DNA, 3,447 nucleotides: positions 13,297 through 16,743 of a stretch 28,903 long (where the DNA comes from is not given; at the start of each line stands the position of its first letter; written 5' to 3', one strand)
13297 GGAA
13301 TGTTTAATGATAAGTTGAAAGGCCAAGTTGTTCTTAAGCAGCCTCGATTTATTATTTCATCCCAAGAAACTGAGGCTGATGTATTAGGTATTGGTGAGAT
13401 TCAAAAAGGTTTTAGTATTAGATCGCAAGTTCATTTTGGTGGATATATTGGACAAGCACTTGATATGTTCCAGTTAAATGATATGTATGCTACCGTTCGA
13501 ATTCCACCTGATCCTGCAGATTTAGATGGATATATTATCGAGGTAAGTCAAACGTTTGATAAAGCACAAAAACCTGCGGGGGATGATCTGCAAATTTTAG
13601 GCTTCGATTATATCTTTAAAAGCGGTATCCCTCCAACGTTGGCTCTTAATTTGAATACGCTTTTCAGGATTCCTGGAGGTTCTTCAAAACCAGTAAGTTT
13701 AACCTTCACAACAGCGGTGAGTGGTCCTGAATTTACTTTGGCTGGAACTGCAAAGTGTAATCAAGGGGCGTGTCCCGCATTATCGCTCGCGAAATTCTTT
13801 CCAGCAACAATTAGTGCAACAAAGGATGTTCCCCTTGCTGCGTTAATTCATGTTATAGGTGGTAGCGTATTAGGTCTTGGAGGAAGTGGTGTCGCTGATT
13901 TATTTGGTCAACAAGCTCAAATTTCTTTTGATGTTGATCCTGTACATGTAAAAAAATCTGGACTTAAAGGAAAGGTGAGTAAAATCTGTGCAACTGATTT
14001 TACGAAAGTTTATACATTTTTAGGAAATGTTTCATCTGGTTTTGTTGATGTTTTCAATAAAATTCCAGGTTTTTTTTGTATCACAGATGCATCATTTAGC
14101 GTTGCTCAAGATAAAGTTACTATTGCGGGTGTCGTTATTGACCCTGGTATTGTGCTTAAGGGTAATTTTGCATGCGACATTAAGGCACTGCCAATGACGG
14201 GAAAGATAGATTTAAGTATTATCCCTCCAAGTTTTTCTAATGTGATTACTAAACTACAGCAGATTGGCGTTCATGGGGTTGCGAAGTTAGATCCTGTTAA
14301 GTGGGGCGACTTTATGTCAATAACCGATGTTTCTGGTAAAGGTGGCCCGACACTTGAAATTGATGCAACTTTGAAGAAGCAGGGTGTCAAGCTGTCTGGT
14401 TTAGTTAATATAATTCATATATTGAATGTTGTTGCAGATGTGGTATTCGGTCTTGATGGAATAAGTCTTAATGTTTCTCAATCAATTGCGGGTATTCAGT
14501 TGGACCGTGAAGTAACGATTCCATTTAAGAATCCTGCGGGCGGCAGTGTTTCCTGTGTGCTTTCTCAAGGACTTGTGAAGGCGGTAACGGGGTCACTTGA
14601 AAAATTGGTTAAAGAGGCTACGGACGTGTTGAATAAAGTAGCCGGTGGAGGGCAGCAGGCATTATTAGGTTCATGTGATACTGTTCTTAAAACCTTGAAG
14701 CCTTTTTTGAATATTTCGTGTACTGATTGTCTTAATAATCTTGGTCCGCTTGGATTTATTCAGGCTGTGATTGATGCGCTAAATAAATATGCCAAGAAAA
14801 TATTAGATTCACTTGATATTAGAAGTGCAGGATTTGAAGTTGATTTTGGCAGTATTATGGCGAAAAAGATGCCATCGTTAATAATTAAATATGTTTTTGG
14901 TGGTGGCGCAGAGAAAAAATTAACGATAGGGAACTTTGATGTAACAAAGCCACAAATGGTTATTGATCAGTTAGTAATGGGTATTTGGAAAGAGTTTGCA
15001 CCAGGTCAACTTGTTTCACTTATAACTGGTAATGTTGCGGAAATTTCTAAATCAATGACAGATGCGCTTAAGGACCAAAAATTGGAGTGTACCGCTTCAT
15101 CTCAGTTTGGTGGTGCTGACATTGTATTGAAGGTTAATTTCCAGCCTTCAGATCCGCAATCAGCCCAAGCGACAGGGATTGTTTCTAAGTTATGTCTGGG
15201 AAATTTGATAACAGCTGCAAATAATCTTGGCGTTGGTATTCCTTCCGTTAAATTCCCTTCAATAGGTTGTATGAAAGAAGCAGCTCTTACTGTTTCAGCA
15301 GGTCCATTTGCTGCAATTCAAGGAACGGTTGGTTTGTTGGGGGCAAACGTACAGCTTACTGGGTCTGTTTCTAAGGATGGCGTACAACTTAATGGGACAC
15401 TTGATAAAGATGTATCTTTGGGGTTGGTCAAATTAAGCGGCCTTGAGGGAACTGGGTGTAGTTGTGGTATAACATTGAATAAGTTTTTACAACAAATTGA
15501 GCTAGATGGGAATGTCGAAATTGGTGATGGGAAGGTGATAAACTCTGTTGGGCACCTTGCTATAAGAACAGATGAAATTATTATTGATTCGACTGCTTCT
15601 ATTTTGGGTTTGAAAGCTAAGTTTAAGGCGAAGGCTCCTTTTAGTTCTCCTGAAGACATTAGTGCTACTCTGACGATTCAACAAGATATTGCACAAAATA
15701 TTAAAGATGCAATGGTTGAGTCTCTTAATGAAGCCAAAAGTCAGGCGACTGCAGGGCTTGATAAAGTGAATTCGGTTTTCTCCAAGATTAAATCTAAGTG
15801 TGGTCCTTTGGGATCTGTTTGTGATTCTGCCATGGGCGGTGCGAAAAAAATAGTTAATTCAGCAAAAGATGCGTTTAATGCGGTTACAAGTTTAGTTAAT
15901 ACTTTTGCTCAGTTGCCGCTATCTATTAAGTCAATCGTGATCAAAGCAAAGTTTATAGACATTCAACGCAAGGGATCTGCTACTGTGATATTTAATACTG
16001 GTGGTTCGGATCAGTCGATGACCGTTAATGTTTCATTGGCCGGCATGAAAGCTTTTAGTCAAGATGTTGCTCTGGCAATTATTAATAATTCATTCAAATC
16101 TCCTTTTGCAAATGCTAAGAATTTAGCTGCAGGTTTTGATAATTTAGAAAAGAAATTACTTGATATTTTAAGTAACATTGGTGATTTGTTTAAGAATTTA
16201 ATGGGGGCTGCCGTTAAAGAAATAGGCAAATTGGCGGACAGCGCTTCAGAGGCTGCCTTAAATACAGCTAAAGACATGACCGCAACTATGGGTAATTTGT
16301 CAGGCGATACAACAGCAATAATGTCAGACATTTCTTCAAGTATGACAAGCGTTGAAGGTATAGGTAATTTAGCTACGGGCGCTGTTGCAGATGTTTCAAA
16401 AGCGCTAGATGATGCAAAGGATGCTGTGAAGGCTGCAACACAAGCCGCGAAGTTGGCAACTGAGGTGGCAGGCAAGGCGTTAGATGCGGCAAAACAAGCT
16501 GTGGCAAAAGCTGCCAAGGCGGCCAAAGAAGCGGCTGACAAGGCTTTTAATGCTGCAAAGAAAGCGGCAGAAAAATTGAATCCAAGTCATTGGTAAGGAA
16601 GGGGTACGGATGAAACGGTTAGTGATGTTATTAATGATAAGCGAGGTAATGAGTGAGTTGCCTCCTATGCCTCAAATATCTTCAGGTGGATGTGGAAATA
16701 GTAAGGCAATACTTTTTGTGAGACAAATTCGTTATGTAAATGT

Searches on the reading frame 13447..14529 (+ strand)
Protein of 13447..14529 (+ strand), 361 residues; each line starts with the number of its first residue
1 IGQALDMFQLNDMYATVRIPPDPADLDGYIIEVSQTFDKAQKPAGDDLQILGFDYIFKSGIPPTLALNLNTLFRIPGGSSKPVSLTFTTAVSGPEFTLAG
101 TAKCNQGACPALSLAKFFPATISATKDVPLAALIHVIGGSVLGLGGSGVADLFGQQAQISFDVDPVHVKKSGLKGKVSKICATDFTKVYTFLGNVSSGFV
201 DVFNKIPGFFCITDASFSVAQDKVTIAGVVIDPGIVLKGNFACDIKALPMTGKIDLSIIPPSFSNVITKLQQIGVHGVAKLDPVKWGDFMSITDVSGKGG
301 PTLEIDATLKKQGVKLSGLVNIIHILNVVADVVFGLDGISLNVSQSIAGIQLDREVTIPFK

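Call 42: find_related_loci(query=A4, collection=genome_contigs, flank=10000)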
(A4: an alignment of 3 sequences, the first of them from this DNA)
Query A4 (361 aa) in genome_contigs; peptide patterns used: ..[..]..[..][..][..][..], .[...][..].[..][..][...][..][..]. (x = any residue, [..] = any of these).
38 stretches matched a pattern; 2 encode a relative of the query (tblastn E <= 1e-3); 2 distinct loci.
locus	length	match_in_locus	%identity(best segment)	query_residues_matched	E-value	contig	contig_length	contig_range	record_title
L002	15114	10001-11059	39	2-361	4e-88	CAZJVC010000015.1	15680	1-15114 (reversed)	MAG TPA_asm: uncultured Pseudomonadota bacterium isolate binchicken_co9_189 genome assembly, contig: NODE_1446_length_15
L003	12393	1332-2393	42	1-360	2e-83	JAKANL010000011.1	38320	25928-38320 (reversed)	MAG: bacterium isolate WY5.bin70 NODE_1504_length_38320_cov_1.722698, whole genome shotgun sequence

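Call 46: search_protein_families(library=pfam, proteins=[L002:329-1366:-, L002:1466-3115:+, L002:3079-4215:+, L002:13084-14127:+, L003:3707-4786:+, L003:5107-6036:+, L003:6033-7529:-, L003:7557-9509:-, L003:9534-11822:-], max_evalue=0.001)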
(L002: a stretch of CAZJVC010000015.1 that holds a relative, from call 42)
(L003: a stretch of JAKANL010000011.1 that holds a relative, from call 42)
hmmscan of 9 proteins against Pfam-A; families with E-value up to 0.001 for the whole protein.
L002:329-1366:- (345 aa): 8 families
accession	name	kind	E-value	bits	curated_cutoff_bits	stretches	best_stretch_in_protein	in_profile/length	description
PF07726.17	AAA_3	-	7.2e-65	217.2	27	1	67-197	1-131/131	ATPase family associated with various cellular activities (AAA)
PF17863.7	AAA_lid_2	-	1.7e-22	79.4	22.7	1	271-338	7-74/74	AAA lid domain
PF20030.5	bpMoxR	-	3.6e-13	49.5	27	1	40-218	6-183/205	MoxR domain in the MoxR-vWA-beta-propeller ternary systems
PF07728.20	AAA_5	-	7.2e-13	49.2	22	1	67-195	1-139/139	AAA domain (dynein-related subfamily)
PF05496.18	RuvB_N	-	2.9e-06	27.6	27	1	66-159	34-115/159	Holliday junction DNA helicase RuvB P-loop domain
PF00004.35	AAA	-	2.4e-05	25.2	21.2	1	68-202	1-130/131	ATPase family associated with various cellular activities (AAA)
PF00493.29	MCM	-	0.00011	21.8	23.3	1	61-179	53-174/224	MCM P-loop domain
PF00158.32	Sigma54_activat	-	0.00022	21.4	20.2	1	61-182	18-148/168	Sigma-54 interaction domain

L002:1466-3115:+ (549 aa): 0 families

L002:3079-4215:+ (378 aa): 9 families
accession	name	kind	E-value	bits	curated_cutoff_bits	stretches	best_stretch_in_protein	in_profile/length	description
PF01370.27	Epimerase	-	1.7e-56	191.7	20.9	1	44-291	1-240/240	NAD dependent epimerase/dehydratase family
PF16363.11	GDP_Man_Dehyd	-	1e-51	176.9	27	1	45-345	1-323/332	GDP-mannose 4,6 dehydratase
PF04321.23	RmlD_sub_bind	-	4.8e-16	59.1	27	1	43-193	2-137/287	RmlD substrate binding domain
PF01073.25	3Beta_HSD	-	1.7e-11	44.1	22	1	45-285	1-238/280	3-beta hydroxysteroid dehydrogenase/isomerase family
PF02719.21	Polysacc_synt_2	-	9.2e-11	41.9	20.2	1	44-213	1-173/293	Polysaccharide biosynthesis protein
PF05368.20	NmrA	-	2.6e-08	34.3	27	1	40-158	1-108/298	NmrA-like family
PF13460.12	NAD_binding_10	-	2.3e-06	28.1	27.2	1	48-192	1-131/184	NAD(P)H-binding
PF07993.18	NAD_binding_4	-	3.5e-06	26.8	20.1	1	86-229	64-224/258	Male sterility protein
PF08659.16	KR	-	2e-05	25.1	22.6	0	43-71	2-30/180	KR domain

L002:13084-14127:+ (347 aa): 0 families

L003:3707-4786:+ (359 aa): 1 family
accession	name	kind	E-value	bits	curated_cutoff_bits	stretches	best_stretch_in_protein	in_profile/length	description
PF10186.14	ATG14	-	0.00032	20.3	33.2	1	246-330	25-110/347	Vacuolar sorting 38 and autophagy-related subunit 14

L003:5107-6036:+ (309 aa): 3 families
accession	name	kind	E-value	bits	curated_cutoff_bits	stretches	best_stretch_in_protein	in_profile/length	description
PF13599.13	Pentapeptide_4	-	7.4e-10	39.2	38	2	122-175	13-66/78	Pentapeptide repeat region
PF13576.12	Pentapeptide_3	-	1.9e-08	34.8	27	0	91-116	7-33/48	Pentapeptide repeats (9 copies)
PF00805.28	Pentapeptide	-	5e-08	32.8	20.2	0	127-158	8-39/40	Pentapeptide repeats (8 copies)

L003:6033-7529:- (498 aa): 1 family
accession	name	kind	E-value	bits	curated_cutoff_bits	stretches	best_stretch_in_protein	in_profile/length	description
PF08238.18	Sel1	-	0.00028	21.8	30.7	1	236-262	1-27/36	Sel1 repeat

L003:7557-9509:- (650 aa): 0 families

L003:9534-11822:- (762 aa): 0 families

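Call 51: find_related_loci(query=A4, collection=metagenome_contigs, flank=10000)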
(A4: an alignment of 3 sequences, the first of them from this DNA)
Query A4 (361 aa) in metagenome_contigs; peptide patterns used: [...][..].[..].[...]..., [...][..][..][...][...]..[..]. (x = any residue, [..] = any of these).
600 stretches matched a pattern (row limit reached: there are more); 3 encode a relative of the query (tblastn E <= 1e-3); 3 distinct loci.
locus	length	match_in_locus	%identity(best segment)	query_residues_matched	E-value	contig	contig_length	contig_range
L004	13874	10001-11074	38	2-361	2e-85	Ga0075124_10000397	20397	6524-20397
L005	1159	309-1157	38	2-286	6e-69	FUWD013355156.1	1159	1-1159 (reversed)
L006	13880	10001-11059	39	2-361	4e-88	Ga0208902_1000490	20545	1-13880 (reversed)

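Call 55: search_solved_structures(query=A4, max_evalue=10)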
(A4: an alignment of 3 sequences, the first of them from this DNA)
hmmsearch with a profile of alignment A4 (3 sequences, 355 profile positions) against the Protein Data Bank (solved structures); distinct sequences matched with E-value up to 10: 1.
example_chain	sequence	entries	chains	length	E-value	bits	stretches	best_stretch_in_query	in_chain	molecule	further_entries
28ye_L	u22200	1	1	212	1.2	11.2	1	121-206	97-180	Large ribosomal subunit protein bL25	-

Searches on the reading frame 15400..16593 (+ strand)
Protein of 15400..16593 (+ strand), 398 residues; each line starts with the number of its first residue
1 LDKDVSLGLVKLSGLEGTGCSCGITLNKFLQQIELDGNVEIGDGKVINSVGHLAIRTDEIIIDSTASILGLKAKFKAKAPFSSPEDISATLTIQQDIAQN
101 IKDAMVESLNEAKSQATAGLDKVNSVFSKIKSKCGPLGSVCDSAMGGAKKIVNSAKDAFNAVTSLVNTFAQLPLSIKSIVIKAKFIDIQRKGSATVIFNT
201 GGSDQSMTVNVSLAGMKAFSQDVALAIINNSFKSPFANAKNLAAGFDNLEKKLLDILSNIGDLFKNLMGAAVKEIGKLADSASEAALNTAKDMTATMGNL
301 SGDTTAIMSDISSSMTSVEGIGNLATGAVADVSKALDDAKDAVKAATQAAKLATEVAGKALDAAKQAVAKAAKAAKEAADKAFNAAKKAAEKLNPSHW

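Call 60: search_protein_families(library=pfam, proteins=[window:15400-16593:+], max_evalue=5)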
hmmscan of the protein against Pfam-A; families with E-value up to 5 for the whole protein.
window:15400-16593:+ (398 aa): 11 families
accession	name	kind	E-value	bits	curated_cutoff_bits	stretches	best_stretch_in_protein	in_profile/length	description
PF11727.13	ISG65-75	-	0.039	13.6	25.1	2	93-163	43-116/281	Invariant surface glycoprotein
PF21938.1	CAP_N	-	0.057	13.9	27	1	311-391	9-90/159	CAP, N-terminal domain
PF18982.5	JetA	-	0.094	11.7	26.2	1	247-346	227-325/434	Wadjet protein JetA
PF21118.2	DosC_2nd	-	0.12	13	31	1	61-132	30-102/110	DosC CZB-like middle domain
PF07730.19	HisKA_3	-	0.48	11.4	24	1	343-396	13-66/68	Histidine kinase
PF17823.6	DUF5585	-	0.55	9.6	25.6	1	281-396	146-257/480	Family of unknown function (DUF5585)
PF05597.16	Phasin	-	0.59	10.6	28.8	0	95-129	56-90/126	Poly(hydroxyalcanoate) granule associated protein (phasin)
PF09361.15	Phasin_2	-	0.78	10.4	24.9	1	316-392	20-95/100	Phasin protein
PF07464.16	ApoLp-III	-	1.1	9.8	36.3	1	272-395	24-145/146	Apolipophorin-III precursor (apoLp-III)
PF06791.18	TMP_2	-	1.1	9.3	30.2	1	251-381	64-191/208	Prophage tail length tape measure protein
PF17109.10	Goodbye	-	2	9.3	24.8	1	102-171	26-95/120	fungal STAND N-terminal Goodbye domain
